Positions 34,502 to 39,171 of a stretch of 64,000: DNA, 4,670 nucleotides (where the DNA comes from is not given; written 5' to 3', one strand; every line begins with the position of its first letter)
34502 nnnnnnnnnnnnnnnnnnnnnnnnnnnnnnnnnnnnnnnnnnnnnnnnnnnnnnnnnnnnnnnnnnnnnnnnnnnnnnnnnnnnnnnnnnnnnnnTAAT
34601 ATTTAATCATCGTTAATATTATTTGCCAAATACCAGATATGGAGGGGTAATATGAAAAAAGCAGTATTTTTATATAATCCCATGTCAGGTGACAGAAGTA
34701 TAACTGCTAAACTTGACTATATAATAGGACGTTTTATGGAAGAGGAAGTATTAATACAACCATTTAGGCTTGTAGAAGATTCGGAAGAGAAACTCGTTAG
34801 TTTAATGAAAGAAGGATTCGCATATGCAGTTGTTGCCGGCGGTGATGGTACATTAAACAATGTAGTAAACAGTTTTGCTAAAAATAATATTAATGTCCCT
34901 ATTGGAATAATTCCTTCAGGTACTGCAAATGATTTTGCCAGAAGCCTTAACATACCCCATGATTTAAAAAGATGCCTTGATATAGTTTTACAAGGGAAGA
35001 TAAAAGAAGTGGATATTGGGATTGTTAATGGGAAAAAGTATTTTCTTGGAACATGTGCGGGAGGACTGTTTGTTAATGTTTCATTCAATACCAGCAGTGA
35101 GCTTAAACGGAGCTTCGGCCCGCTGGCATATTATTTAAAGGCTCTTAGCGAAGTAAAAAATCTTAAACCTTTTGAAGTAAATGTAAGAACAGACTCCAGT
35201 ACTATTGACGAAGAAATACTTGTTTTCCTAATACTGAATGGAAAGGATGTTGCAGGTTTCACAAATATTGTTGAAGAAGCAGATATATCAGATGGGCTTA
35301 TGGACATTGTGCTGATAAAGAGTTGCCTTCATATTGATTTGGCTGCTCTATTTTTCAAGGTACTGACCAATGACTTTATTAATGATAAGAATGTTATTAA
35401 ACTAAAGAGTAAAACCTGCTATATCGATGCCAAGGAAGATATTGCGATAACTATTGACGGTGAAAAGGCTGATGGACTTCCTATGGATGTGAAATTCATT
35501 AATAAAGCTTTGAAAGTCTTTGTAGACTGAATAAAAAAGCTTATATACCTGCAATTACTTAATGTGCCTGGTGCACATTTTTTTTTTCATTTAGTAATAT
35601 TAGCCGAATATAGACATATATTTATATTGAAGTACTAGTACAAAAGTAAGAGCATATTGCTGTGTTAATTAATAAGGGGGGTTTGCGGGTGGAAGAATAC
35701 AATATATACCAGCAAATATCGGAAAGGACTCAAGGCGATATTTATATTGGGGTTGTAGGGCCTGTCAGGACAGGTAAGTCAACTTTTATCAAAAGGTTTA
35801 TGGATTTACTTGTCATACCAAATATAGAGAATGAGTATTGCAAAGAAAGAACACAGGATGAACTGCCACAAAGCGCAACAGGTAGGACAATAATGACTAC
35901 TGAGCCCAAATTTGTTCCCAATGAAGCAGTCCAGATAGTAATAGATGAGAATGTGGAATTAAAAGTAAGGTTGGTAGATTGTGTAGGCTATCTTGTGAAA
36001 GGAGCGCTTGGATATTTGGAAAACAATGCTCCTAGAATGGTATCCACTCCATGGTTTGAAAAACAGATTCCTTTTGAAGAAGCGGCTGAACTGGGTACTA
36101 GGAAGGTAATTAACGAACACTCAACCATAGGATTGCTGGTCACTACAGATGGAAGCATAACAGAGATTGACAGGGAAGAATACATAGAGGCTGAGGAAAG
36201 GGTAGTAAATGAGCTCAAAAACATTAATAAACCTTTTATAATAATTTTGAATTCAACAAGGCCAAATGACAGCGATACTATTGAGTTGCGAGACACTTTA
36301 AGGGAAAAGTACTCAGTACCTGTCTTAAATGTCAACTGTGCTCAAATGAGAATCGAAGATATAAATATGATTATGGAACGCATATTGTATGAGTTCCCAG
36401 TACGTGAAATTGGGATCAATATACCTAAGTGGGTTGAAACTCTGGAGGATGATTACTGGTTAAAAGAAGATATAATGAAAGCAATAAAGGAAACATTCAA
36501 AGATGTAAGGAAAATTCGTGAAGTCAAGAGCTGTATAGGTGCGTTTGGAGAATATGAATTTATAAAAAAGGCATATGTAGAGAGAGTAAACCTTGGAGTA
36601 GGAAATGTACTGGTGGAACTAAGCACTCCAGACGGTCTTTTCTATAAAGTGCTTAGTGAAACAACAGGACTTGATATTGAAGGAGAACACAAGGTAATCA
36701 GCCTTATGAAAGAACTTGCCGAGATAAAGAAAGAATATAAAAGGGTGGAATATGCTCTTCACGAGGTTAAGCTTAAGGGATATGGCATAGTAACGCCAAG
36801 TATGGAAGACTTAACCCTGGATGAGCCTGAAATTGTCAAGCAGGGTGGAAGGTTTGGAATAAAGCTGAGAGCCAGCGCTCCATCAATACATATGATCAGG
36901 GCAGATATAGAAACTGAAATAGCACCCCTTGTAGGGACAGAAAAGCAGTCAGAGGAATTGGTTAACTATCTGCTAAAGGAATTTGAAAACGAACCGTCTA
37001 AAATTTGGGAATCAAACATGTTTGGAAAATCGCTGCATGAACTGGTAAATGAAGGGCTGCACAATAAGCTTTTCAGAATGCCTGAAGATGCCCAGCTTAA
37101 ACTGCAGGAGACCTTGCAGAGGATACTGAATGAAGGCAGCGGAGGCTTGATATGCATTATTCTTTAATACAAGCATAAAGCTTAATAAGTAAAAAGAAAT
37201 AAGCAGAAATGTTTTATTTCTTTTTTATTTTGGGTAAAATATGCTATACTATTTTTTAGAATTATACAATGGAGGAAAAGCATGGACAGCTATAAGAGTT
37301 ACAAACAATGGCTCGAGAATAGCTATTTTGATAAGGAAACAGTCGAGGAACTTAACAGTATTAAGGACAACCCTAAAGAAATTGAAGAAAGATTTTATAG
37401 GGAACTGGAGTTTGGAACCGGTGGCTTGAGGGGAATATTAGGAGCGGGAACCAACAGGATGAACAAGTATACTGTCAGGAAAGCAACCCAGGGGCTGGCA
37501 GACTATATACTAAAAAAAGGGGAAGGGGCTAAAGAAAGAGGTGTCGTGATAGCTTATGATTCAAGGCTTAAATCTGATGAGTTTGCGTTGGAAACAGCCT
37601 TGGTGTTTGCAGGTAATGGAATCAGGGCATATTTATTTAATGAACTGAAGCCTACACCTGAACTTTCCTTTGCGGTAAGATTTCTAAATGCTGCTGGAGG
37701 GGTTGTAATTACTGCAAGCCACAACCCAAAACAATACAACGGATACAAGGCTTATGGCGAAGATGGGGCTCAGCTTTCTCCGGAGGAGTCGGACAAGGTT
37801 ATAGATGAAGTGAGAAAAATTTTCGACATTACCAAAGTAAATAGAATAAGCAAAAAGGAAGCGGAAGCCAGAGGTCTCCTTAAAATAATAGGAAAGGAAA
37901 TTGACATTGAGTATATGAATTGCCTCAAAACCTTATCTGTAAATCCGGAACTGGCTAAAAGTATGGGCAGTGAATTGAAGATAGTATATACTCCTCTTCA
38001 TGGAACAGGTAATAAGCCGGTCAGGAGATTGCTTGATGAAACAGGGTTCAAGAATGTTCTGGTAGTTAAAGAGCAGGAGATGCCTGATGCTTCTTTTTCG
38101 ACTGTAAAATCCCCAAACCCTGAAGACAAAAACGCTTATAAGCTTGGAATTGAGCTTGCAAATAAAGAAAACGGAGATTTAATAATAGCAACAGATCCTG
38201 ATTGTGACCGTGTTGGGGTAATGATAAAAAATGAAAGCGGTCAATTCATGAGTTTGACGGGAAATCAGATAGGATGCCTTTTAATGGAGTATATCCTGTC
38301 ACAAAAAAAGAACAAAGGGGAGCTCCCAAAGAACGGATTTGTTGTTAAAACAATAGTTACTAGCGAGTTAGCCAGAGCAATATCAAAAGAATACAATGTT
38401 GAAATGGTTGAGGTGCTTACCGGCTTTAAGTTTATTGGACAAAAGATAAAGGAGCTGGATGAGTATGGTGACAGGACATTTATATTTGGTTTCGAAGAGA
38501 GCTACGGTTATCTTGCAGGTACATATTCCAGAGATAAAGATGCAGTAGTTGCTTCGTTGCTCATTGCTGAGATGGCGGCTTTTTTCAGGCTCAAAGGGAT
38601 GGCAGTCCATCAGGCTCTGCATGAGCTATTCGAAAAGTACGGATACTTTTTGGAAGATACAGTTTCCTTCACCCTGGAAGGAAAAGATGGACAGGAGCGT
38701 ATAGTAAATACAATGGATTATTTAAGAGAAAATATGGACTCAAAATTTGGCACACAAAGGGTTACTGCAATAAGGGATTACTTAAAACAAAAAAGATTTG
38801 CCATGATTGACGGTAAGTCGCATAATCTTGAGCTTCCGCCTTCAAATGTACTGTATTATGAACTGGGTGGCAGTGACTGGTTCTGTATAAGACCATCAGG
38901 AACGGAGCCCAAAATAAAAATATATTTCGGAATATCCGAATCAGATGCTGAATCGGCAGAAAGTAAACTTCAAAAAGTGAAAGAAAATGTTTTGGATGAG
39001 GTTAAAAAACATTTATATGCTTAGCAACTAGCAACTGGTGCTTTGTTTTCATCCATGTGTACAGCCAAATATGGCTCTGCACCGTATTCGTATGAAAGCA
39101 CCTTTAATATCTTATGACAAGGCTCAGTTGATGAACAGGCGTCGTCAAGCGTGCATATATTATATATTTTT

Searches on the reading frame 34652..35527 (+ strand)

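Call 11: search_protein_families(library=pfam, proteins=[window:34652-35527:+], max_evalue=0.001)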
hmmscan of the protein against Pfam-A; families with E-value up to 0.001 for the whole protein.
window:34652-35527:+ (292 aa): 3 families
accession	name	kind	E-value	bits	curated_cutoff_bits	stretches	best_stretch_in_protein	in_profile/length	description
PF00781.29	DAGK_cat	-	1e-26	93.4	23.6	1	3-123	1-123/125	Diacylglycerol kinase catalytic domain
PF19279.4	YegS_C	-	1.7e-19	70.5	27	1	150-290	17-157/158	YegS C-terminal NAD kinase beta sandwich-like domain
PF01513.26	NAD_kinase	-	0.00015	22.5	25.5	1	43-93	60-108/130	ATP-NAD kinase N-terminal domain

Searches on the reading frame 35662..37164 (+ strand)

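Call 11: search_protein_families(library=pfam, proteins=[window:35662-37164:+], max_evalue=0.001)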
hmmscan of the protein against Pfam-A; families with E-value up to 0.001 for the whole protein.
window:35662-37164:+ (501 aa): 3 families
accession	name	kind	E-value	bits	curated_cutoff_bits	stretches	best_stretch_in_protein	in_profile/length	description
PF09547.16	SpoIVA_ATPase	-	4.6e-122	406.3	26.6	1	11-246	2-237/237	Stage IV sporulation protein A, ATPase domain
PF20438.3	SpoIVA_middle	-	4.8e-72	242.2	25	1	247-425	1-179/179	Stage IV sporulation protein A, middle domain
PF20439.3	SpoIVA_C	-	1.5e-37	128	25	1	426-501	1-76/76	Sporulation stage IV protein A, C-terminal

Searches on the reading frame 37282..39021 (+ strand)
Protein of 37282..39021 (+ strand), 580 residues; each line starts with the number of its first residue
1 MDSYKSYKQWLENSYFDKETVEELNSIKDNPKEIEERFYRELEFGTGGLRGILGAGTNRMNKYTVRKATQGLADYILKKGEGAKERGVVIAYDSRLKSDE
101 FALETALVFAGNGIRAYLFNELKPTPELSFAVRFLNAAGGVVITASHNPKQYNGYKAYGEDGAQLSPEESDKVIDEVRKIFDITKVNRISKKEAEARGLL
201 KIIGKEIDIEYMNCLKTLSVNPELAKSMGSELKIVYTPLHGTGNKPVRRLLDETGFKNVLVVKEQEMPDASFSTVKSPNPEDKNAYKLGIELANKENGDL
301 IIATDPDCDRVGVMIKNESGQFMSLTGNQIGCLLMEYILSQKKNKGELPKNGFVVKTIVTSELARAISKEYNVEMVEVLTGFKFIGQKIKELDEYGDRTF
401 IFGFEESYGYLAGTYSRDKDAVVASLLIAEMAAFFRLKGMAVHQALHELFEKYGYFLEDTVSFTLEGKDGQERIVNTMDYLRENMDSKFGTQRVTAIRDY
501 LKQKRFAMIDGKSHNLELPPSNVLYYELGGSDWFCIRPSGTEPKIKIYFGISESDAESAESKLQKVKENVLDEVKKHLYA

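Call 11: search_protein_families(library=pfam, proteins=[window:37282-39021:+], max_evalue=0.001)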
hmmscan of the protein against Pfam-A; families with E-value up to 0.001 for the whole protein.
window:37282-39021:+ (580 aa): 4 families
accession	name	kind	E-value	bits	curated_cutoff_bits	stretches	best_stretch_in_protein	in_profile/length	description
PF02878.22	PGM_PMM_I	-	6.2e-42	143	22.5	1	43-180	3-134/138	Phosphoglucomutase/phosphomannomutase, alpha/beta/alpha domain I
PF02879.22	PGM_PMM_II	-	1e-23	84.2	29.3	1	211-316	3-100/103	Phosphoglucomutase/phosphomannomutase, alpha/beta/alpha domain II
PF02880.22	PGM_PMM_III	-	1.2e-22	80.7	20.7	1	327-453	2-115/115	Phosphoglucomutase/phosphomannomutase, alpha/beta/alpha domain III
PF00408.26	PGM_PMM_IV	-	1.1e-05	25.8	23.1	1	528-557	30-57/68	Phosphoglucomutase/phosphomannomutase, C-terminal domain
